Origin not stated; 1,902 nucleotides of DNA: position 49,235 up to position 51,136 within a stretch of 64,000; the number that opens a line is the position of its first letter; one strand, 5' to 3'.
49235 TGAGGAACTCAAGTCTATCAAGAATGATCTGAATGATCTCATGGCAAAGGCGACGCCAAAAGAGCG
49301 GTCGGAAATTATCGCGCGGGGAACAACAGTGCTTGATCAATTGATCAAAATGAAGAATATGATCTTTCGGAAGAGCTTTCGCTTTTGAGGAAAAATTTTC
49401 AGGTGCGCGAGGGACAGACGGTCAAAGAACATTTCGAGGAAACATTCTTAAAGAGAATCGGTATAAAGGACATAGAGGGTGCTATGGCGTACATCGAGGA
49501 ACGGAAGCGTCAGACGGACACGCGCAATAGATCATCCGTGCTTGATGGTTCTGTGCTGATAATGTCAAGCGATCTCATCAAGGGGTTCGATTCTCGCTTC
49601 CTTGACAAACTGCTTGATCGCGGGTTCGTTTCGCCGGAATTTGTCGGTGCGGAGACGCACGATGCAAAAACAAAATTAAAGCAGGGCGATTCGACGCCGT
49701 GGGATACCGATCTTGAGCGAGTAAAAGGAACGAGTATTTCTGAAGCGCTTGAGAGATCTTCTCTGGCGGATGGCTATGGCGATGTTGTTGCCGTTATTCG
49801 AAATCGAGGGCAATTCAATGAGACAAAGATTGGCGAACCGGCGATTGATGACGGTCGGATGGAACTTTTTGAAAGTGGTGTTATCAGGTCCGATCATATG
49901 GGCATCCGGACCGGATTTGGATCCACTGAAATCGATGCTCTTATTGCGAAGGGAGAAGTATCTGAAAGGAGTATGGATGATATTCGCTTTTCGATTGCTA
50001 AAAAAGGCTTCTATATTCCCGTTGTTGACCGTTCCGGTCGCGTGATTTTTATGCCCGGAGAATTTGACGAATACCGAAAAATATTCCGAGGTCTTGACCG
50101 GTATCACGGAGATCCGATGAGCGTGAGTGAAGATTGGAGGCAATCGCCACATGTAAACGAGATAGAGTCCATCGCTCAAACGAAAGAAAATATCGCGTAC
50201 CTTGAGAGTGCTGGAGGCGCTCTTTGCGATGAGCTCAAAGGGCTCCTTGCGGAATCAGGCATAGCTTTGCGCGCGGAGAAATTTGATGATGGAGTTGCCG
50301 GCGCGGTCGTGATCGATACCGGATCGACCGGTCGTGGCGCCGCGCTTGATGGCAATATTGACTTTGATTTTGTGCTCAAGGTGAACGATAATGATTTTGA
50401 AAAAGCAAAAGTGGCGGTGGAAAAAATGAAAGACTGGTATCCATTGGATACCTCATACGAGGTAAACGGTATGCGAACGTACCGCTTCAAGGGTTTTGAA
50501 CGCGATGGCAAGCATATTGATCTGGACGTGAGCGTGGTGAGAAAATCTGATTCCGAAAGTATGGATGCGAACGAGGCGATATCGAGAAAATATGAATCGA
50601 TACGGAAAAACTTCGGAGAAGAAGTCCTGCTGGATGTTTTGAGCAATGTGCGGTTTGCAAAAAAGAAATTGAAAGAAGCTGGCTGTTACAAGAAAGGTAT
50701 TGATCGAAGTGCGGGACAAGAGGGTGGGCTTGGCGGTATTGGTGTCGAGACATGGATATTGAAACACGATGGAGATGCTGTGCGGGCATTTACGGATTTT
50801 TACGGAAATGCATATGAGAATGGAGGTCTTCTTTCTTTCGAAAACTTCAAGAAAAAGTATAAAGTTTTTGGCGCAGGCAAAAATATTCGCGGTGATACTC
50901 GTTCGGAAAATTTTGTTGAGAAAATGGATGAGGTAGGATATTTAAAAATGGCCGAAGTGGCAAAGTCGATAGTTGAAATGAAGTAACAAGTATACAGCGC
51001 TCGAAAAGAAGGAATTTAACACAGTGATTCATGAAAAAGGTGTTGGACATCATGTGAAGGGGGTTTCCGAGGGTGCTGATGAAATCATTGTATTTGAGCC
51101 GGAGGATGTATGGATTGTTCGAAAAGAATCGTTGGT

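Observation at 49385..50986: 533-aa protein with a cGAS/DncV-like nucleotidyltransferase core preceded by a large unknown domain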

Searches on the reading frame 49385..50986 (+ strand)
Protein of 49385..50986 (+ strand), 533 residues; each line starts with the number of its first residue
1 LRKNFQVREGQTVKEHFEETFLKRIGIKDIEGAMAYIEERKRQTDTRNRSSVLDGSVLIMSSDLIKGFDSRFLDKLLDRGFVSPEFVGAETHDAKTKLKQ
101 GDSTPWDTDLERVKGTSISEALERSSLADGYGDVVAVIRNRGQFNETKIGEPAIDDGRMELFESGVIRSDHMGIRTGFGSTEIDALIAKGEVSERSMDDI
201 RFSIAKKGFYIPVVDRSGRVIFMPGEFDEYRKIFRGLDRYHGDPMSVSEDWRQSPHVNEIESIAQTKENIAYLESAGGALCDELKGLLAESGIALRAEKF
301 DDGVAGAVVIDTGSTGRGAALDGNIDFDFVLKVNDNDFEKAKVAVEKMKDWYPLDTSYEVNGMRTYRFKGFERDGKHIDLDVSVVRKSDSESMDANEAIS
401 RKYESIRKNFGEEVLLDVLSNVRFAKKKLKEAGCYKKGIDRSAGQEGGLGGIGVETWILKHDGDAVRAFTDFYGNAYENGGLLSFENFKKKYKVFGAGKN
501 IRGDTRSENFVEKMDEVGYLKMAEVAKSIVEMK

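Call 3: search_protein_families(library=pfam, proteins=[window:49385-50986:+], max_evalue=1)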
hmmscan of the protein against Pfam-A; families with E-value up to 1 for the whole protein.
window:49385-50986:+ (533 aa): 1 family
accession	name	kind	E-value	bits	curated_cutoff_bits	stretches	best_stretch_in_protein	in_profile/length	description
PF20880.2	G1_gp67_N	-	0.027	14.9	27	1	334-359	9-34/77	Phage G1 gp67, N-terminal domain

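Call 4: search_protein_families(library=padloc, proteins=[window:49385-50986:+], max_evalue=1)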
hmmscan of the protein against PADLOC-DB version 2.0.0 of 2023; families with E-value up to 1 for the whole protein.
window:49385-50986:+ (533 aa): 0 families

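Call 5: search_protein_families(library=ncbifam, proteins=[window:49385-50986:+], max_evalue=1)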
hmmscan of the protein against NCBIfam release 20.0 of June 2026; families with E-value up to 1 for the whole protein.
window:49385-50986:+ (533 aa): 0 families

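Call 6: find_homologous_proteins(query=window:49385-50986:+, max_evalue=0.001)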
Query window:49385-50986:+ (533 aa): 13 proteins with E <= 0.001 among 8000 candidates.
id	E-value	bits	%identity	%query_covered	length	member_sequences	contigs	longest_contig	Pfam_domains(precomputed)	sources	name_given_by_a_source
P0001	0.0e+0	1179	100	100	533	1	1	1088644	-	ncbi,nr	ncbi:MAG: hypothetical protein IPK84_05165 [Candidatus Moraniibacteriota bacterium]|nr:MAG: hypothet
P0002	4.8e-151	522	47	100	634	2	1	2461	-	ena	-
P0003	1.2e-147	511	47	96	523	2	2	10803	-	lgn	-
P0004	7.5e-125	436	42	99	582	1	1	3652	-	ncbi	-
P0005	7.0e-122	426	43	99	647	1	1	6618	-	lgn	-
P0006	3.9e-114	400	43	88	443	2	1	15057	-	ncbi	-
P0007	2.4e-56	210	36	61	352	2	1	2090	-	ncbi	-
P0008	3.6e-52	196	31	95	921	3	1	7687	-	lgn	-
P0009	4.7e-51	192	31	94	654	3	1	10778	-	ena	-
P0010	3.9e-41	159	32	86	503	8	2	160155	-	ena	-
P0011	5.2e-35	139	28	86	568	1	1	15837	-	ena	-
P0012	1.3e-29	121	27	86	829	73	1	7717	-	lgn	-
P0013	6.6e-26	109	28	62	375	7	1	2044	-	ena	-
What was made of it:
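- Checked: It is 100% identical to an NCBI hypothetical protein of a Candidatus Moraniibacteriota MAG (call 6).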

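Call 7: search_solved_structures(query=window:49385-50986:+, max_evalue=10, show_alignments=3)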
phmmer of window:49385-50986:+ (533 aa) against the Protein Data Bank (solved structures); distinct sequences matched with E-value up to 10: 1.
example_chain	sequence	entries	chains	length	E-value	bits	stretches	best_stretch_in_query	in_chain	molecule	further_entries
1g8p_A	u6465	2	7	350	1.6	10.5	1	214-298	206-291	MAGNESIUM-CHELATASE 38 KDA SUBUNIT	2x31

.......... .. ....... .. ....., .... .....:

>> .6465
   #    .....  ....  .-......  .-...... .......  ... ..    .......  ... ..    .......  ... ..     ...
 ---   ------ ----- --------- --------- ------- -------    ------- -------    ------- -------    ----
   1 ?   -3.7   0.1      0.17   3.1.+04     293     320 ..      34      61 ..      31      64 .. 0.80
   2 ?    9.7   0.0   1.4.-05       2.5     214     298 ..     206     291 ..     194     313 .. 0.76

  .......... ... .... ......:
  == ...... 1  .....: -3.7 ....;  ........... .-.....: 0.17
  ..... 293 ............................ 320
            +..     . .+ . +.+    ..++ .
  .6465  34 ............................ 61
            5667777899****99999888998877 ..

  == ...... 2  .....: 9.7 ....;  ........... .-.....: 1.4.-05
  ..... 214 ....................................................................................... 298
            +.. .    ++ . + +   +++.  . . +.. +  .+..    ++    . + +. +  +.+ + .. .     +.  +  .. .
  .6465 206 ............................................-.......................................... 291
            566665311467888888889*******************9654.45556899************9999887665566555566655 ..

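Call 11: search_solved_structures(query=A1, max_evalue=10, show_alignments=4)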
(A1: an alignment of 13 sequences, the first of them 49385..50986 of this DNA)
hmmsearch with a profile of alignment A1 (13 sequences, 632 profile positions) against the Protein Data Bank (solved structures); distinct sequences matched with E-value up to 10: 6.
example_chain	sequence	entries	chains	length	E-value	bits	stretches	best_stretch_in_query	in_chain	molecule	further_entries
6sz9_D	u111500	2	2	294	0.02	16.6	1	31-139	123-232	DotZ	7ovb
9h1z_A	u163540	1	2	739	0.032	15.9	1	358-428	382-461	2'-5'-oligoadenylate synthase 2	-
3bw8_A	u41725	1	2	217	0.23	13.1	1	28-98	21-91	Mono-ADP-ribosyltransferase C3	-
8y6o_R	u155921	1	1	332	0.52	11.9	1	294-343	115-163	Centrosomal AT-AC splicing factor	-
1wdt_A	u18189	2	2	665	0.7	11.5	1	207-298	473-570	elongation factor G homolog | Elongation factor G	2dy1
8f53_A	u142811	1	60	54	0.85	11.2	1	120-169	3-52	RC_I_2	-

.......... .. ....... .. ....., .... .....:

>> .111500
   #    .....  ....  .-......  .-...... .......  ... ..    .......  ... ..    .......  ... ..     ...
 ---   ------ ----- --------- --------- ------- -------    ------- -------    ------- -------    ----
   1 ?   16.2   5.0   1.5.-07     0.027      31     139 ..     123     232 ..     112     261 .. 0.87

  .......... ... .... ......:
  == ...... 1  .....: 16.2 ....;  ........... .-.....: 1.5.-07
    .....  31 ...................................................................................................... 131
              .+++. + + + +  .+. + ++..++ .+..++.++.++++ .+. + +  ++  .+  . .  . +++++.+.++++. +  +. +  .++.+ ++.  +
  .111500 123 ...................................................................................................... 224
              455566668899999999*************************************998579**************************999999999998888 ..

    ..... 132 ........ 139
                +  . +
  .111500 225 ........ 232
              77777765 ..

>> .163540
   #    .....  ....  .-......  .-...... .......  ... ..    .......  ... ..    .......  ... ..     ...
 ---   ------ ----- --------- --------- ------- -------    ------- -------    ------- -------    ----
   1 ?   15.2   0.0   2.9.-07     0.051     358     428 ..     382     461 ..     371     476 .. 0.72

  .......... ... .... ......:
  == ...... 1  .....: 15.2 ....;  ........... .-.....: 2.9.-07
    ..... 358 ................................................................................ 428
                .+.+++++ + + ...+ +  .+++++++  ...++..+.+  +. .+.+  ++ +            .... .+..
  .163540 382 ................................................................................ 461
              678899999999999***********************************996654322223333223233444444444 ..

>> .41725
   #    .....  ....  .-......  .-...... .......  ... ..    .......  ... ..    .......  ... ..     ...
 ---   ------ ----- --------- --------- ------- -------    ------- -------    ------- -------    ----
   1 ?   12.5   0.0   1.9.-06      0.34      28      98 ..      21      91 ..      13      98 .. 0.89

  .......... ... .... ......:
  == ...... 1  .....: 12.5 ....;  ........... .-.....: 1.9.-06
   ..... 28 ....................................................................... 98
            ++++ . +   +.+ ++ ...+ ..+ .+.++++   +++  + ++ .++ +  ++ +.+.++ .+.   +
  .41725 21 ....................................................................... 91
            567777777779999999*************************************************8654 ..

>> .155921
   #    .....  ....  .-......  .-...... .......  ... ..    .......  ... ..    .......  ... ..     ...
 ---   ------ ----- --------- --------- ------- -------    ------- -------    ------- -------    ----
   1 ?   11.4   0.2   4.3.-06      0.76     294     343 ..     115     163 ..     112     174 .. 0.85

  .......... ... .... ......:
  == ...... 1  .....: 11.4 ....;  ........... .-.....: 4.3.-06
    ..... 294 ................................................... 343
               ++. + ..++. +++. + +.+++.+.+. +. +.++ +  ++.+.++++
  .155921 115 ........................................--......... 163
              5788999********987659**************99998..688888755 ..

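Call 12: find_encoding_contigs(protein=P0010, flank=8000, max_places=3)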
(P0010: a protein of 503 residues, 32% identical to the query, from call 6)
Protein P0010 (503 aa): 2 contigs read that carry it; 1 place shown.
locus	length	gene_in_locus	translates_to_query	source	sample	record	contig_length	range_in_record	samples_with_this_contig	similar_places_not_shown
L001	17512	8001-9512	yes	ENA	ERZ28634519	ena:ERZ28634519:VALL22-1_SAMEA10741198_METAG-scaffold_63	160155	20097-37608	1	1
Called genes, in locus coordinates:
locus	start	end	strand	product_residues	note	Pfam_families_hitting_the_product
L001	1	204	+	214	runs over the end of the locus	PF10502:Peptidase_S26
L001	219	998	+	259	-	-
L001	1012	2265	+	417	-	PF00089:Trypsin, PF13365:Trypsin_2, PF13180:PDZ_2, PF17820:PDZ_6 (weak)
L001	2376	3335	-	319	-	PF17827:PrmC_N, PF05175:MTS (weak), PF06325:PrmA, PF13847:Methyltransf_31, PF13649:Methyltransf_25 (weak)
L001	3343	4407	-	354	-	PF03462:PCRF, PF00472:RF-1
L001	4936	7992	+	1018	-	-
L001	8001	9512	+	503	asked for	-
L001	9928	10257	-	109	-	PF01197:Ribosomal_L31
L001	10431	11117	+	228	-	PF00318:Ribosomal_S2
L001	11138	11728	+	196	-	PF00889:EF_TS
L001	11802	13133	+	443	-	PF02163:Peptidase_M50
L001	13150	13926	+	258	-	PF02517:Rce1-like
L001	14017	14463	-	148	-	PF03449:GreA_GreB_N, PF01272:GreA_GreB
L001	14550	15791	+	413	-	PF00587:tRNA-synt_2b, PF03129:HGTP_anticodon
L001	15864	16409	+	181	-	PF01765:RRF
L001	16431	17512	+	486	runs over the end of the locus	PF01336:tRNA_anti-codon, PF00152:tRNA-synt_2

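Call 13: find_encoding_contigs(protein=P0006, flank=8000, max_places=3)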
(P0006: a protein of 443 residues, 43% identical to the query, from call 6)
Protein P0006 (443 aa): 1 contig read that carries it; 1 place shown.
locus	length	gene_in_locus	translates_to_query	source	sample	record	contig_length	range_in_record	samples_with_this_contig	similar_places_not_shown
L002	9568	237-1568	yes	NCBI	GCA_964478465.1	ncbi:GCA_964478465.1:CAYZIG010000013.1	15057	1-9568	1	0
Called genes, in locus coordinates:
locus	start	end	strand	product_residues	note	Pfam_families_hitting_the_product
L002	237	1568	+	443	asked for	-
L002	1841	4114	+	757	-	PF03477:ATP-cone, PF17975:RNR_Alpha, PF21995:RNR-II_ins_dom, PF02867:Ribonuc_red_lgC (faint)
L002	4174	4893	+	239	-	PF00849:PseudoU_synth_2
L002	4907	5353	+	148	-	PF01245:Ribosomal_L19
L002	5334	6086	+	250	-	PF01509:TruB_N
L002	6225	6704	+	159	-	PF07963:N_methyl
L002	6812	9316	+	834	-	PF24096:DUF7379 (weak)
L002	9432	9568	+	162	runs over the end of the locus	PF00466:Ribosomal_L10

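Call 14: find_encoding_contigs(protein=P0011, flank=8000, max_places=3)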
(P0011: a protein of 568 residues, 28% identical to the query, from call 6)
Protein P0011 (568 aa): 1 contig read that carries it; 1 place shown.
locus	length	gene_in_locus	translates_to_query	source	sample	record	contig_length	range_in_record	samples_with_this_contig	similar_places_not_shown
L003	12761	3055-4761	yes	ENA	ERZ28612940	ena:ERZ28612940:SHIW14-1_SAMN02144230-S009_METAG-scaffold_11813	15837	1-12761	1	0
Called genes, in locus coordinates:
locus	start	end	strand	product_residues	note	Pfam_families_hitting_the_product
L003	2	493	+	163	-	?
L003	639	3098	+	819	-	-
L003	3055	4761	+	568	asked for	-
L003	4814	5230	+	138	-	-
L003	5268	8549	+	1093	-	-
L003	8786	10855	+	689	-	-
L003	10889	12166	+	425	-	-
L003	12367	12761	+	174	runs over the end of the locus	PF05198:IF3_N, PF00707:IF3_C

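Call 18: predict_structure(alignment_id=A1)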
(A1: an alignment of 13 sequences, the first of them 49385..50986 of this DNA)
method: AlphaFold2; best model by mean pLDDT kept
length: 533 residues; sequences in the alignment: 13
mean_pLDDT: 82.8   pTM: 0.83
mean pLDDT of the five models: 82.8, 82.0, 81.7, 81.8, 81.5
residues with pLDDT >= 90: 220; 70-90: 229; 50-70: 67; < 50: 17
segments of 3 or more residues with pLDDT < 50: 1-4, 99-103, 439-444
pLDDT, mean of each block of 10 residues (from residue 1): 57 79 77 86 92 76 84 82 55 52 62 77 71 84 73 71 68 79 88 82 91 89 92 88 88 93 91 91 91 74 71 88 85 91 93 90 89 87 87 82 95 97 95 75 62 93 97 93 94 86 73 90 94 73
secondary structure, 60 per line:
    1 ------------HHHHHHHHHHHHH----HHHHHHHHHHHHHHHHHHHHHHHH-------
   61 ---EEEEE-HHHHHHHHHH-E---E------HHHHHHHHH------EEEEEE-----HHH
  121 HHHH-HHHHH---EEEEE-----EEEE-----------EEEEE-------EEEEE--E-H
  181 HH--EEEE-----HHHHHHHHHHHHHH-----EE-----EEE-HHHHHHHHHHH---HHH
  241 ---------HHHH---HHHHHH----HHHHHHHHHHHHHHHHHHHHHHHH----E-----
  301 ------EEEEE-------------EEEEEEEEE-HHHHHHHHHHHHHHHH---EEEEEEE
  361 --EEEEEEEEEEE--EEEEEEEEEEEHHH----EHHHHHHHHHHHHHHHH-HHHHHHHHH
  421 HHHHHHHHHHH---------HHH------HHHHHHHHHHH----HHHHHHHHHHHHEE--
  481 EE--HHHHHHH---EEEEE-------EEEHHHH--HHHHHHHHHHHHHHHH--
elements in order: H13-25 H30-53 E64-68 H70-79 H92-100 E107-112 H118-124 H126-130 E134-138 E144-147 E159-163 E171-175 E185-188 H194-207 E220-222 H224-234 H250-253 H257-262 H267-290 E307-311 E325-333 H335-350 E354-360 E363-373 E376-386 H395-410 H412-431 H450-460 H465-476 H485-491 E495-499 E507-509 H510-513 H516-531
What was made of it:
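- On Pol-beta superfamily nucleotidyltransferase (class-I / PAP-OAS-CCA bilobal type): Helices 395-531 in the model (call 18).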

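Call 25: search_protein_representatives(alignment_id=A1)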
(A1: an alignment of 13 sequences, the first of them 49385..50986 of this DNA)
Query: 13 sequences, 632 profile positions. Proteins with E-value up to 0.001 (for the whole library): 1292; up to 1e-10: 1088; up to 1e-30: 819. The best 150 are listed.
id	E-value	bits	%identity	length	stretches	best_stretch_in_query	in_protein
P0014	4.0e-242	821.7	-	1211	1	3-611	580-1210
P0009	5.1e-236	801.5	-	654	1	3-632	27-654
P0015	4.8e-232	788.4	-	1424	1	2-611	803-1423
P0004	6.7e-227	771.4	-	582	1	18-610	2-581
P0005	7.9e-227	771.2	-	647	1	2-612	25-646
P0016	3.0e-213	726.3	-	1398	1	2-630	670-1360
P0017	7.6e-210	715.1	-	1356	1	4-609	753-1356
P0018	9.8e-210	714.7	-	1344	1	4-608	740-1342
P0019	8.4e-208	708.3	-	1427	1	3-610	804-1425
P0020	8.1e-207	705.1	-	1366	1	3-609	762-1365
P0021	1.6e-203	694.2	-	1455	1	3-609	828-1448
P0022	7.1e-203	692.0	-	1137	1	2-611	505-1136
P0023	3.0e-202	689.9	-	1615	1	3-609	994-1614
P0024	6.6e-201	685.5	-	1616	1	2-611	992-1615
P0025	3.9e-198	676.4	-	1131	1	3-617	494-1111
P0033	9.7e-194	661.8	-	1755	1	2-615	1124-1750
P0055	1.8e-186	637.9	-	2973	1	3-613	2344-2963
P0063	5.6e-185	632.9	-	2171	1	4-612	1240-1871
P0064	9.1e-185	632.2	-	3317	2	4-613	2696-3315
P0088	7.2e-179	612.7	-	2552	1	5-620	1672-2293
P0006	1.1e-178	612.1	-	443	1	153-609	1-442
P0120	5.0e-171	586.8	-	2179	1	3-612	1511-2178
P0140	4.5e-167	573.8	-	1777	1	4-624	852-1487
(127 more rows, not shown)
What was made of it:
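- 1,292 cluster representatives, with the module at the extreme C-terminus of 1,000-3,300-aa proteins (call 25). Naturally split or short versions beginning just upstream of the ART domain exist elsewhere (L001: 1018+503 aa; L003: 819+568 aa; P0009: 654 aa; calls 12, 14, 25).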

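Call 28: search_protein_families(library=pfam, proteins=[P0014, P0015, P0055, P0063, P0033], max_evalue=0.01)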
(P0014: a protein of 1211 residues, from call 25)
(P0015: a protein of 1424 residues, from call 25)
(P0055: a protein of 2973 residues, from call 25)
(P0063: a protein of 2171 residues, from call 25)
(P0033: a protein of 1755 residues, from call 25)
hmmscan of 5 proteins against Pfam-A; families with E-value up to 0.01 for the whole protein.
P0014 (1211 aa): 0 families

P0015 (1424 aa): 0 families

P0055 (2973 aa): 0 families

P0063 (2171 aa): 0 families

P0033 (1755 aa): 0 families

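Call 29: list_cluster_members(proteins=[P0014, P0015, P0016, P0017, P0023, P0033, P0055, P0063, P0064, P0088])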
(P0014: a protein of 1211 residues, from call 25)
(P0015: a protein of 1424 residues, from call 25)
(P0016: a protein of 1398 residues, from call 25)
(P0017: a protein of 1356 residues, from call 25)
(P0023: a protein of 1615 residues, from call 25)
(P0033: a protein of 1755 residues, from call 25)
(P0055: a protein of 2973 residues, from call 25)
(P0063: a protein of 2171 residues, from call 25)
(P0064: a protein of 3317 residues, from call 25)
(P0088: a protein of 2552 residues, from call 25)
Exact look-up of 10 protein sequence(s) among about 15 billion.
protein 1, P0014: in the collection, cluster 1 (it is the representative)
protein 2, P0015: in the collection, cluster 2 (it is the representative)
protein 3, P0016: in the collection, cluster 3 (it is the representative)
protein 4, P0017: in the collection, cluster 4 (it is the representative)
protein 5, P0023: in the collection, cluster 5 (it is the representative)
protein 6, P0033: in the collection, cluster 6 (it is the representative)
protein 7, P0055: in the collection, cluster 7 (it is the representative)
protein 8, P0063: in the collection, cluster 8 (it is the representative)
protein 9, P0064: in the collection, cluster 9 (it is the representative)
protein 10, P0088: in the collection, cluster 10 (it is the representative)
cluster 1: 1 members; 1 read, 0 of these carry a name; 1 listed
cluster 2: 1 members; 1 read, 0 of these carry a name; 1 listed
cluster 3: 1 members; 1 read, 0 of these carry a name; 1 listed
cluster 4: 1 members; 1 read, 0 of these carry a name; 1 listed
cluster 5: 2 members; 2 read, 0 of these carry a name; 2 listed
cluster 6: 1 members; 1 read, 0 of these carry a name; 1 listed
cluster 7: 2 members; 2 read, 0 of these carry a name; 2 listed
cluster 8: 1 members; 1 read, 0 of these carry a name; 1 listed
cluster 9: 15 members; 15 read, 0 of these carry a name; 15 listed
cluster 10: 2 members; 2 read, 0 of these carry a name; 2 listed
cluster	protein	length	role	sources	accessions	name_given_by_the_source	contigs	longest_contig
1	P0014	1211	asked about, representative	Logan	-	-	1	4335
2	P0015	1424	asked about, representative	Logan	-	-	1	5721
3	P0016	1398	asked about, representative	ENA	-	-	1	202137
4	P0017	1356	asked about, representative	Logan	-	-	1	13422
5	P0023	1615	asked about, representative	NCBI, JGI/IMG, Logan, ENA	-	-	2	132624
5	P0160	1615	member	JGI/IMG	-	-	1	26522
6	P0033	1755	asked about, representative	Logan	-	-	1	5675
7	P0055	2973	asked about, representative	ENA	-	-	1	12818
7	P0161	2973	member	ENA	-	-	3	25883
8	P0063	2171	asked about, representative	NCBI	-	-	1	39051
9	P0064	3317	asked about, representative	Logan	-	-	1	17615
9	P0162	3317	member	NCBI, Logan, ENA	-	-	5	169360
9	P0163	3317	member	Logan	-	-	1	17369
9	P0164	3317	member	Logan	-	-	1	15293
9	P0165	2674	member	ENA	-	-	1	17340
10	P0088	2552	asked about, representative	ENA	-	-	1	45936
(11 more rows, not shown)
